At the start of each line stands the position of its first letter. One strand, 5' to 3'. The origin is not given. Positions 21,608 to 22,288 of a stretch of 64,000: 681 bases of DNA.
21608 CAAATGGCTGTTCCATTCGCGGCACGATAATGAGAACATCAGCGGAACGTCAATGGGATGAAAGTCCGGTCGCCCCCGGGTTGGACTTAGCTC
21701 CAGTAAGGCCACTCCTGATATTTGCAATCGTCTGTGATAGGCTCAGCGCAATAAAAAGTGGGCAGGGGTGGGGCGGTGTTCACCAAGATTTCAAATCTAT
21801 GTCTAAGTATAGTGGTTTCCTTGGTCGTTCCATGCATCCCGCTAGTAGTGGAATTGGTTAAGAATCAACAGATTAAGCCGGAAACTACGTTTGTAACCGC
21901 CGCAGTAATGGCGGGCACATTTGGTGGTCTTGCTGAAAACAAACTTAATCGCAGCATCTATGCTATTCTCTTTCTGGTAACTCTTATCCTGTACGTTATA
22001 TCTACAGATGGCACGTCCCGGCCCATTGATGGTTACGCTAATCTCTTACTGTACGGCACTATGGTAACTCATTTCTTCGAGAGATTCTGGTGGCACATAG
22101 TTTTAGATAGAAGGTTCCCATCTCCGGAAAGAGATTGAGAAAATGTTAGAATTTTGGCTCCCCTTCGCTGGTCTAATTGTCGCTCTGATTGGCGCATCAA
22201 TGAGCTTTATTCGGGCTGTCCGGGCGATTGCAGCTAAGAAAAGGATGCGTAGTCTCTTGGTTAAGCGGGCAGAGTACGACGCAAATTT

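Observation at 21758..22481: AT-rich pair of small membrane proteins at the prophage left end, convergent with the whole late operon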

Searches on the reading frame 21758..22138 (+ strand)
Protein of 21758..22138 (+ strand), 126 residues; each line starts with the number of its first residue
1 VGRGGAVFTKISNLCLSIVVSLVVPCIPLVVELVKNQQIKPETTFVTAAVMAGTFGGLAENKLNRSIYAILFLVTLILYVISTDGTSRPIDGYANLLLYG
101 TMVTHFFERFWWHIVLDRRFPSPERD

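Call 4: search_protein_families(library=pfam, proteins=[window:21758-22138:+], max_evalue=1)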
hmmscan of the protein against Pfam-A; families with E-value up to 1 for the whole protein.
window:21758-22138:+ (126 aa): 1 family
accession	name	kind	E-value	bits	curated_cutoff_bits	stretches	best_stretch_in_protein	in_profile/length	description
PF17319.7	DUF5362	-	0.087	13.2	25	1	14-82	22-89/94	Family of unknown function (DUF5362)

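Call 5: search_protein_families(library=phrogs, proteins=[window:21758-22138:+], max_evalue=1)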
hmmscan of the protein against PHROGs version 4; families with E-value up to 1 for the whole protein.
window:21758-22138:+ (126 aa): 4 families
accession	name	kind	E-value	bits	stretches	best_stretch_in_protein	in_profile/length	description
phrog_22626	-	unknown function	0.0001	23.3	1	10-115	11-122/133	-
phrog_38320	-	unknown function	0.12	13.8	1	65-89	9-32/35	-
phrog_23638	-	unknown function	0.38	12.1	1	14-52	7-45/79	-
phrog_1299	-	lysis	0.54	11.1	1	16-59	6-48/100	holin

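Call 6: search_protein_families(library=padloc, proteins=[window:21758-22138:+], max_evalue=1)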
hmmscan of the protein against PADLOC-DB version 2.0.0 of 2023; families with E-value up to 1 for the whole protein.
window:21758-22138:+ (126 aa): 0 families

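Call 9: find_homologous_proteins(query=window:21758-22138:+, max_evalue=0.01)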
Query window:21758-22138:+: 15 candidates shared short words with the query, none scored E <= 0.01.

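Call 11: search_dna_similar(query=window:21758-22138:+, collection=phages, mode=protein, max_evalue=10)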
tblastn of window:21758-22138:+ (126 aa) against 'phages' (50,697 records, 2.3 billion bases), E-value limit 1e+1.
Records with a match: 8; places in all: 8; records where one place covers at least 80% of the query: 0.
Best place of each record, by identity: <60% 8.
By first word of the organism name: Caulobacter 8.
By host as written in the record: Caulobacter vibrioides CB15 6; Caulobacter vibrioides 2.
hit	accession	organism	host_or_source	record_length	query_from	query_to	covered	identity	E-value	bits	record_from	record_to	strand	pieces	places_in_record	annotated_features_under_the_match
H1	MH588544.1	Caulobacter phage CcrBL10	Caulobacter vibrioides CB15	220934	56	109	43%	35.2%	4e+0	32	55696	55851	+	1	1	hypothetical protein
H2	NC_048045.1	Caulobacter phage CcrBL10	Caulobacter vibrioides CB15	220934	56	109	43%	35.2%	4e+0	32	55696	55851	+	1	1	hypothetical protein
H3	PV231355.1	Caulobacter phage RBC11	Caulobacter vibrioides CB15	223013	56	109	43%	35.2%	1e+1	31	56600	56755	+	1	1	hypothetical protein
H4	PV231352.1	Caulobacter phage RBC63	Caulobacter vibrioides CB15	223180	56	109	43%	35.2%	1e+1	31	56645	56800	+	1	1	tail terminator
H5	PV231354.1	Caulobacter phage RBC8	Caulobacter vibrioides CB15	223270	56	109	43%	35.2%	1e+1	31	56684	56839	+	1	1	hypothetical protein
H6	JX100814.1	Caulobacter phage CcrRogue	Caulobacter vibrioides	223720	56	109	43%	35.2%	1e+1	31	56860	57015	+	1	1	hypothetical protein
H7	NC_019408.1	Caulobacter phage CcrRogue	Caulobacter vibrioides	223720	56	109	43%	35.2%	1e+1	31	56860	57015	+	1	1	tail terminator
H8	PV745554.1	Caulobacter phage BL64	Caulobacter vibrioides CB15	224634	56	109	43%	35.2%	1e+1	31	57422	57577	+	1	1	tail terminator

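Call 33: search_protein_representatives(protein=window:21758-22138:+)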
Query: 126 residues. Proteins with E-value up to 0.001 (for the whole library): 70; up to 1e-10: 29; up to 1e-30: 0. The best 70 are listed.
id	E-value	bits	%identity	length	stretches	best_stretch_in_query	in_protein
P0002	9.1e-22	93.5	41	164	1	8-122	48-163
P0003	6.3e-21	90.8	42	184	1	11-122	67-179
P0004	9.3e-20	87.0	39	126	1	10-121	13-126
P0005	1.9e-19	86.0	40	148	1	8-120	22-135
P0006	4.6e-19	84.7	41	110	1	17-122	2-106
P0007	7.3e-19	84.1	40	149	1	12-122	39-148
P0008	1.8e-18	82.8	38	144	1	11-122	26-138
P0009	1.8e-18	82.8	37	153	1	15-122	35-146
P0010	5.1e-18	81.4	41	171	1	8-122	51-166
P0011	1.5e-17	79.9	38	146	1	8-122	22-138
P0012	1.5e-17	79.8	41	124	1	15-122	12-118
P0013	2.2e-17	79.3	34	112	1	16-125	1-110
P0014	3.7e-17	78.6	35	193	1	9-122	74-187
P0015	6.8e-16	74.5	36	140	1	7-122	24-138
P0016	8.8e-16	74.2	39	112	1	22-123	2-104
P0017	1.4e-15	73.5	37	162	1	9-123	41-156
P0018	1.6e-15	73.3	40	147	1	16-122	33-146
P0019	2.7e-15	72.6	42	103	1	24-122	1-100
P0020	6.3e-15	71.4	34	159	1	5-120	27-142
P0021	9.3e-15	70.8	36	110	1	20-122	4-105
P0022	1.7e-14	70.0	36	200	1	9-121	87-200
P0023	2.4e-14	69.5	35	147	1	10-122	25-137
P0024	2.6e-14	69.4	38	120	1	16-120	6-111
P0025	5.6e-14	68.3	32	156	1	11-122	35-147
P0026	8.4e-14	67.7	35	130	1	2-122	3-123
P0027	3.1e-13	65.9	33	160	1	9-122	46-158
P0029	1.8e-11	60.2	36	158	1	11-122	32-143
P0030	3.7e-11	59.2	34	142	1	5-120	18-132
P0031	2.0e-10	56.9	29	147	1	9-119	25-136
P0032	3.1e-10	56.2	31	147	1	15-122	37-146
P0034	3.6e-10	56.0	32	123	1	11-121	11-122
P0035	4.3e-10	55.8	36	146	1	11-122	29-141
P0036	4.8e-10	55.6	29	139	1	5-119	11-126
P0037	5.5e-10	55.4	30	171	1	16-123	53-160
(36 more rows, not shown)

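Call 36: search_protein_families(library=pfam, alignment_id=A1, max_evalue=0.01)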
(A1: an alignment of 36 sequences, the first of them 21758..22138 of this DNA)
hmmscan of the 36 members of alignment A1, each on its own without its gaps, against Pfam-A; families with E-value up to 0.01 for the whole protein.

A. member 1, window:21758-22138:+ (126 aa): 0 families

B. families by the number of members that match (of 36 scanned): 4 families
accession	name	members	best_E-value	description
PF13572.11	DUF4134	1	0.002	Domain of unknown function (DUF4134)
PF03616.19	Glt_symporter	1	0.005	Sodium/glutamate symporter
PF13398.12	Peptidase_M50B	1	0.0062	Peptidase M50B-like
PF19589.4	DUF6095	1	0.0082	Family of unknown function (DUF6095)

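Call 37: search_protein_families(library=phrogs, alignment_id=A1, max_evalue=0.01)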
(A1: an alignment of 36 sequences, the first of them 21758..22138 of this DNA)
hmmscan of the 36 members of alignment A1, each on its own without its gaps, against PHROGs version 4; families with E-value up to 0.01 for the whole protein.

A. member 1, window:21758-22138:+ (126 aa): 1 family
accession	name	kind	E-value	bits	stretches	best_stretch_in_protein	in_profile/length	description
phrog_22626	-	unknown function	0.0001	23.3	1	10-115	11-122/133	-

B. families by the number of members that match (of 36 scanned): 2 families
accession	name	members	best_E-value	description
phrog_22626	-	33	9.1e-13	-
phrog_33510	-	1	0.0089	-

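Call 38: find_homologous_proteins(query=A1, max_evalue=0.001)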
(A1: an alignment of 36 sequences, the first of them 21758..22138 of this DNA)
Query A1 (36 sequences) (126 aa, profile of the alignment): 5 proteins with E <= 0.001 among 8000 candidates.
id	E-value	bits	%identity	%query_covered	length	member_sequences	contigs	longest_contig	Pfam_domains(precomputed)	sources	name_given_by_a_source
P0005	1.3e-45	173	40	88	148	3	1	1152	-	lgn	-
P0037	1.4e-42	163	30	83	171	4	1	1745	-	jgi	jgi:hypothetical protein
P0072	3.3e-41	158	36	89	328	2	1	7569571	PF12762.14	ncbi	ncbi:uncharacterized protein YkuJ [Bradyrhizobium sp. USDA 4448]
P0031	4.8e-39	151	30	92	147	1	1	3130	-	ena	-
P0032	6.0e-36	141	31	84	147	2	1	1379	-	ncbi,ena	-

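Call 39: find_encoding_contigs(protein=P0072, flank=10000, max_places=4)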
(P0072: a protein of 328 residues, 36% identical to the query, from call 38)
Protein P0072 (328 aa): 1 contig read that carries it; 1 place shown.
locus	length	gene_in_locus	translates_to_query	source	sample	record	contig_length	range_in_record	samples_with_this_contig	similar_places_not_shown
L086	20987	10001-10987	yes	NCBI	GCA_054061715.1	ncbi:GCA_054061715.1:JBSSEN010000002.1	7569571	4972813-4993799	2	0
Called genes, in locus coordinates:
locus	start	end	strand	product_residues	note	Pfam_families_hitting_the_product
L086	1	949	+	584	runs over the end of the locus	PF09370:PEP_hydrolase, PF00158:Sigma54_activat, PF14532:Sigma54_activ_2, PF25601:AAA_lid_14, PF02954:HTH_8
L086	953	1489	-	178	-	-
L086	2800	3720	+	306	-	PF02481:DNA_processg_A, PF18306:LDcluster4 (faint)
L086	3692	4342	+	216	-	-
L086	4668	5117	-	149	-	-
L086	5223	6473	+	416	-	PF06792:UPF0261, PF23189:UPF0261_C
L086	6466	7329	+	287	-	PF09370:PEP_hydrolase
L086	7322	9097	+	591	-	PF01946:Thi4, PF00890:FAD_binding_2, PF01134:GIDA (weak), PF01266:DAO, PF03486:HI0933_like (weak), PF07992:Pyr_redox_2 (weak), PF12831:FAD_oxidored, PF13450:NAD_binding_8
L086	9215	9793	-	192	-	-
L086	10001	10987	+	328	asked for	PF12762:DDE_Tnp_IS1595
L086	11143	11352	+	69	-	-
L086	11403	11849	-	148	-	-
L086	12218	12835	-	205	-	PF05016:ParE_toxin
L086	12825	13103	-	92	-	PF03693:ParD_antitoxin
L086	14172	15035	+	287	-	PF02653:BPD_transp_2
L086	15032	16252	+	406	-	PF13433:Peripla_BP_5, PF13458:Peripla_BP_6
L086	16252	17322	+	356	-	PF02653:BPD_transp_2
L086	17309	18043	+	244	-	PF13555:AAA_29 (faint), PF00005:ABC_tran, PF13304:AAA_21 (weak), PF12399:BCA_ABC_TP_C (weak)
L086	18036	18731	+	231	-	PF00005:ABC_tran, PF13304:AAA_21 (faint)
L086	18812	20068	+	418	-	PF04909:Amidohydro_2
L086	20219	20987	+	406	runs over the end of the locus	PF13433:Peripla_BP_5, PF13458:Peripla_BP_6, PF01094:ANF_receptor (faint)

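Call 40: find_encoding_contigs(protein=P0031, flank=10000, max_places=4)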
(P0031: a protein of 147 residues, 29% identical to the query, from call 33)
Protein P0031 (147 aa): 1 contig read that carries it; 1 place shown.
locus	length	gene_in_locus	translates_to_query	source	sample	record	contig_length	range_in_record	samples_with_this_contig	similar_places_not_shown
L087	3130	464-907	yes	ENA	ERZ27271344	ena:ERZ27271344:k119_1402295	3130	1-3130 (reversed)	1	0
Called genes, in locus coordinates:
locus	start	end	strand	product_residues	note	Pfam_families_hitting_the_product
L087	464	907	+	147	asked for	-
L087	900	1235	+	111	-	-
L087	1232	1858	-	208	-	-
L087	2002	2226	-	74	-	-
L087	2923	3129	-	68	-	?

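Call 41: find_encoding_contigs(protein=P0037, flank=10000, max_places=4)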
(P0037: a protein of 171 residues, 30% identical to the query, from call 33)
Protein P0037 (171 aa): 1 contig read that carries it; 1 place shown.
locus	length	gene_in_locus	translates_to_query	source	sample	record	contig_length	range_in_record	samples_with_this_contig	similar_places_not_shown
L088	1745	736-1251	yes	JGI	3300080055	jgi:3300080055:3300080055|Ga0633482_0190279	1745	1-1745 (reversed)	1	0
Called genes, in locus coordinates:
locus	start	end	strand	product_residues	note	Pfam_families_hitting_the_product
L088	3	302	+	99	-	PF02224:Cytidylate_kin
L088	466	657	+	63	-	-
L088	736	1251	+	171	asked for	-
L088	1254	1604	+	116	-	-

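Call 47: find_related_loci(query=A2, collection=viral_contigs, flank=10000)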
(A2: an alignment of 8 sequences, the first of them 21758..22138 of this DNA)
Query A2 (126 aa) in viral_contigs; peptide patterns used: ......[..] (x = any residue, [..] = any of these).
6 stretches matched a pattern, but none encodes a relative of the query by tblastn (E <= 1e-3).

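Call 48: find_related_loci(query=A2, collection=metagenome_contigs, flank=10000)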
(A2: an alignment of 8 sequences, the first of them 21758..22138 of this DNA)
Query A2 (126 aa) in metagenome_contigs; peptide patterns used: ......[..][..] (x = any residue, [..] = any of these).
26 stretches matched a pattern; 5 encode a relative of the query (tblastn E <= 1e-3); 5 distinct loci.
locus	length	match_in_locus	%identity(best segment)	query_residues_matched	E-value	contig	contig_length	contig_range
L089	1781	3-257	48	38-122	2e-20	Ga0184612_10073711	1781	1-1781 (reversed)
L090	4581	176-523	29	11-125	4e-15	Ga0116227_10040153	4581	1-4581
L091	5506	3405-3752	32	11-125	2e-13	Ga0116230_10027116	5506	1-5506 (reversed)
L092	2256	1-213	32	52-121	1e-9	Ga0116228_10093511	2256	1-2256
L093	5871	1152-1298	45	75-122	2e-9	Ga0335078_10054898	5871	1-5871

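Call 54: find_encoding_contigs(protein=P0032, flank=10000, max_places=4)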
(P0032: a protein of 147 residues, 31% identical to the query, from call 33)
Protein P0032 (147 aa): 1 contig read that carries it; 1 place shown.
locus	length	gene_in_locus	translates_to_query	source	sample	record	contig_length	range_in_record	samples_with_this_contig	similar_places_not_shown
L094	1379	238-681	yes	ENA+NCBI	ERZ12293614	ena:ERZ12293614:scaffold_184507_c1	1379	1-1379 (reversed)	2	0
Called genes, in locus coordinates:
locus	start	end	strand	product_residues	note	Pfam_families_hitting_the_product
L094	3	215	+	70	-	?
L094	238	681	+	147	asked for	-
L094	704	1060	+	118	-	-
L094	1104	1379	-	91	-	?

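Call 55: find_encoding_contigs(protein=P0005, flank=10000, max_places=4)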
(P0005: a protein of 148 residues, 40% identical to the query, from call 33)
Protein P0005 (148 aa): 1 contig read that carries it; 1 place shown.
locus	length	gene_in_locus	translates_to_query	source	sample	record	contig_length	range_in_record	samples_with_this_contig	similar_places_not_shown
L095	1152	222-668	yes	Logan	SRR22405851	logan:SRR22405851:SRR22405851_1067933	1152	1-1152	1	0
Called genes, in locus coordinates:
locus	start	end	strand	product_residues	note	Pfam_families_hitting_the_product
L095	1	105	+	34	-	?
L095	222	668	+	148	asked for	-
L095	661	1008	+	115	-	-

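Call 62: search_solved_structures(query=A1, max_evalue=1)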
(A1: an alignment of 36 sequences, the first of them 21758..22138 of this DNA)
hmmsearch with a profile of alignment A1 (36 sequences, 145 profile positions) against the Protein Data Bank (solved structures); distinct sequences matched with E-value up to 1: 0.

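Call 63: search_dna_similar(query=window:21758-22138:+, collection=plasmids, mode=protein, max_evalue=0.01, max_rows=40)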
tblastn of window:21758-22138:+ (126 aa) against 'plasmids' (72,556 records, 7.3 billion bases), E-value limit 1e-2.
No match.

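Call 64: predict_structure(alignment_id=A1)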
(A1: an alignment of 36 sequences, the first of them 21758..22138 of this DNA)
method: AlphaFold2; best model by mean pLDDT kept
length: 126 residues; sequences in the alignment: 36
mean_pLDDT: 93.4   pTM: 0.84
mean pLDDT of the five models: 93.4, 93.1, 92.8, 92.1, 92.1
residues with pLDDT >= 90: 107; 70-90: 15; 50-70: 3; < 50: 1
segments of 3 or more residues with pLDDT < 50: none
pLDDT, mean of each block of 10 residues (from residue 1): 85 96 97 98 97 97 98 97 86 96 97 92 66
secondary structure, 60 per line:
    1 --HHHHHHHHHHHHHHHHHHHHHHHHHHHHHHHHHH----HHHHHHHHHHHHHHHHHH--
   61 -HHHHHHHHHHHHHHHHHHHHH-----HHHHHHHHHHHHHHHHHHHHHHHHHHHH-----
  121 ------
elements in order: H3-36 H41-58 H62-82 H88-115

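Call 68: fold_search(model_id=the predicted structure, library=pdb)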
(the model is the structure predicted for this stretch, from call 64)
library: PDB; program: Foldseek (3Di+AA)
matches with E <= 10: 58; with E <= 0.001: 0
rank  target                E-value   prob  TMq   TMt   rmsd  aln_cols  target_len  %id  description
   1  7d5i_B                2.7e+00  0.23  0.36  0.16   4.8        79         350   11  Structure of Mycobacterium smegmatis bd complex in the apo-form. (released 2021-06-23)
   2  9s36_A                2.8e+00  0.09  0.30  0.16   9.4       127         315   17  Cryo-EM structure of Candida albicans Vrg4 bound to an inhibitory nanobody and GDP-Mannose. (released 2025-09-03)
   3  5ogk_G                3.0e+00  0.11  0.33  0.19   8.5       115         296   14  Crystal structure of a nucleotide sugar transporter with bound nucleotide sugar. (released 2017-11-22)
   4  1ktm_MODEL_1_A        3.2e+00  0.16  0.42  0.39   6.6       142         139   11  SOLUTION STRUCTURE OF FAT DOMAIN OF FOCAL ADHESION KINASE (released 2003-01-16)
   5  8dt0_A                3.2e+00  0.14  0.29  0.27   7.2        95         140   10  Scaffolding protein functional sites using deep learning (released 2022-08-10)
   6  5ogk_A                3.5e+00  0.06  0.25  0.14  10.3       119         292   14  Crystal structure of a nucleotide sugar transporter with bound nucleotide sugar. (released 2017-11-22)
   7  6gdj_B                3.7e+00  0.41  0.40  0.66   2.8        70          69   14  Crystal structure of Mto2 twin-cysteine dimerisation domain (released 2019-05-01)
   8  9s6r_A                3.7e+00  0.07  0.24  0.11  10.6       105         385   12  Ternary cryo-EM structure of yeast ALG3 with Dol25-PP-GlcNAc2Man5, Dol25-P-Man, and Fab (released 2026-03-18)
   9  6ch2_F                3.7e+00  0.06  0.23  0.22  10.2       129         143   16  Crystal structure of the cytoplasmic domain of FlhA and FliT-FliD complex (released 2018-05-16)
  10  5l0j_B                3.7e+00  0.06  0.26  0.21   7.8       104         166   10  Human vinculin R903Q, D907R, R910T mutant(residues 891-1066) (released 2016-08-31)
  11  8vmi_L                3.9e+00  0.08  0.21  0.21   8.6        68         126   13  PRC2_AJ119-450 bound to H3K4me3 (released 2025-01-15)
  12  8fyh_B                3.9e+00  0.08  0.20  0.08   9.6        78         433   13  G4 RNA-mediated PRC2 dimer (released 2023-10-04)
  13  8zyv_F                3.9e+00  0.04  0.20  0.12  26.9       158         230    9  Bacterial flagellar sodium-driven stator PomA5PomB2 with 100 mM NaCl (released 2025-01-01)
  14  2hz8                  4.2e+00  0.11  0.32  0.35  10.7       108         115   10  QM/MM structure refined from NMR-structure of a single chain diiron protein (released 2007-07-17)
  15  5c3f_A                4.4e+00  0.06  0.23  0.21  11.6       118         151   14  Crystal structure of Mcl-1 bound to BID-MM (released 2016-04-20)
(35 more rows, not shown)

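Call 73: fold_search(model_id=the predicted structure, library=viral)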
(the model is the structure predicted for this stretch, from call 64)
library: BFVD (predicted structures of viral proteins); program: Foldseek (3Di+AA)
matches with E <= 10: 121; with E <= 0.001: 0
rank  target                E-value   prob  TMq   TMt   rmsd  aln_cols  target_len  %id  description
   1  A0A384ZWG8            1.9e-01  0.69  0.34  0.38   6.9       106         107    9  Uncharacterized protein [Dickeya phage vB_DsoM_JA13]
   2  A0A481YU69            3.4e-01  0.57  0.38  0.38   8.0       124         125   14  Uncharacterized protein [Marseillevirus LCMAC103]
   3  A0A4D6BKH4            9.2e-01  0.94  0.46  0.70   2.2        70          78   14  (no name in the UniProt tables at hand)
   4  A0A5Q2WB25            9.8e-01  0.33  0.30  0.36   7.1        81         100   18  (no name in the UniProt tables at hand)
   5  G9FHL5                1.0e+00  0.25  0.31  0.25  12.6       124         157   13  Putative excisionase [Rhodococcus phage RGL3]
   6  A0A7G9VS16            1.1e+00  0.25  0.39  0.36   8.7       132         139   12  Uncharacterized protein [Rheinheimera phage vB_RspM_barba_12-9E]
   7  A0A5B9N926            1.2e+00  0.44  0.44  0.38  10.4       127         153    9  (no name in the UniProt tables at hand)
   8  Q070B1                1.5e+00  0.16  0.29  0.23  10.6       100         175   11  IMV membrane protein [Nile crocodilepox virus (isolate Crocodylus niloticus/Zimbabwe/Ume/2001)]
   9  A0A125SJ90            2.0e+00  0.21  0.41  0.38  12.4       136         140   11  (no name in the UniProt tables at hand)
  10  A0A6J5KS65            2.0e+00  0.16  0.25  0.33  10.5        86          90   15  Uncharacterized protein [uncultured Caudovirales phage]
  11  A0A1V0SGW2            2.0e+00  0.11  0.32  0.31  11.9       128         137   11  Uncharacterized protein [Hokovirus HKV1]
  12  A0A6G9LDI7            2.1e+00  0.35  0.49  0.39   7.4       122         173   15  Holin [Gordonia phage Breezic]
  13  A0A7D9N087            2.1e+00  0.23  0.42  0.38   7.6       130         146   14  (no name in the UniProt tables at hand)
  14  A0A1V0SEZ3            2.2e+00  0.11  0.27  0.28  17.5       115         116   13  Uncharacterized protein [Hokovirus HKV1]
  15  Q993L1                2.3e+00  0.15  0.30  0.13  15.7       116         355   14  C1 [callitrichine gammaherpesvirus 3]
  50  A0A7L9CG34            5.3e+00  0.03  0.21  0.14  19.2       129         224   19  P25 [Olivavirus actinidiae]
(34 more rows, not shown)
